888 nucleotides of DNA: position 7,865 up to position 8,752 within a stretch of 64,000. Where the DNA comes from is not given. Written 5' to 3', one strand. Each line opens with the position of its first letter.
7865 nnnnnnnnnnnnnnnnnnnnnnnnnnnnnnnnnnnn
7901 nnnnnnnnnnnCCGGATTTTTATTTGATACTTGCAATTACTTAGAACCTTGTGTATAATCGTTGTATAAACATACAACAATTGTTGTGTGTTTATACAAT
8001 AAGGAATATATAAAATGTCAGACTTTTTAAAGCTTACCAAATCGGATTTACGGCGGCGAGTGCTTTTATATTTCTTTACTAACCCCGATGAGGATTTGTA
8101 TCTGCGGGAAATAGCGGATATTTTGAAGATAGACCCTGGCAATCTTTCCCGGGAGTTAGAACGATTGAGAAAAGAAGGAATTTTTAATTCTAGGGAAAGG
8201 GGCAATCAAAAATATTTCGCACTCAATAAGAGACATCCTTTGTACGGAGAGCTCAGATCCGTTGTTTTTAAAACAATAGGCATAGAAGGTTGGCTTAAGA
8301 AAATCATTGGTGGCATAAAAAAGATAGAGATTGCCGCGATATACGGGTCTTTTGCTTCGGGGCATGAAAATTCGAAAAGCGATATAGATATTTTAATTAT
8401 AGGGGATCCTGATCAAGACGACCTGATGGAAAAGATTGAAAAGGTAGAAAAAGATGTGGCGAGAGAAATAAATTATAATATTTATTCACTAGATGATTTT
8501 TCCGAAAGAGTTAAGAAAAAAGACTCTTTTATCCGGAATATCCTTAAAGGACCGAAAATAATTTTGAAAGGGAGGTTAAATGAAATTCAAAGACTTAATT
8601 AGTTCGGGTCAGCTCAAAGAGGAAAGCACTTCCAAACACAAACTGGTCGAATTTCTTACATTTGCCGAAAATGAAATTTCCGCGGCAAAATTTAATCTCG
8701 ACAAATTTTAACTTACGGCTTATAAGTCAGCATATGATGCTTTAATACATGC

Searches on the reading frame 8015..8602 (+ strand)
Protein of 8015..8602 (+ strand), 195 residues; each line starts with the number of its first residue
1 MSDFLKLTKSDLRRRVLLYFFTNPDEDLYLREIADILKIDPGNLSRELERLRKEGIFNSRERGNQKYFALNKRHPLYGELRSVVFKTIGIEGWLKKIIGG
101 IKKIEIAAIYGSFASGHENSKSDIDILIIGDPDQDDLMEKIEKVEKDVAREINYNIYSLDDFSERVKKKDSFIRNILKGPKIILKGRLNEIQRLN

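Call 8: search_protein_families(library=pfam, proteins=[window:8015-8602:+], max_evalue=0.01)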
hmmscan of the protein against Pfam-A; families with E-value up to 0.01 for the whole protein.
window:8015-8602:+ (195 aa): 8 families
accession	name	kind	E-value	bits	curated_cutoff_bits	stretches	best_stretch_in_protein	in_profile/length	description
PF18765.7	Polbeta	-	9.4e-10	39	26.9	1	95-184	4-88/93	Polymerase beta, Nucleotidyltransferase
PF01909.29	NTP_transf_2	-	5.8e-08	33.5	21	1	104-158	14-75/93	Nucleotidyltransferase domain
PF01022.26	HTH_5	-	2.5e-05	24.5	22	1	13-56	4-44/47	Bacterial regulatory protein, arsR family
PF12840.13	HTH_20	-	0.00018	21.8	27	1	11-55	4-46/51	Helix-turn-helix domain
PF12802.13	MarR_2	-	0.0036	17.9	27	1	15-55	9-48/61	MarR family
PF02082.26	Rrf2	-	0.0039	17.8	30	1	10-64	5-59/132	Iron-dependent Transcriptional regulator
PF07381.18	EarA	-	0.0052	17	22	0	7-44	5-42/90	EarA-like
PF13545.12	HTH_Crp_2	-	0.0074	16.7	27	0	31-61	26-56/70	Crp-like helix-turn-helix domain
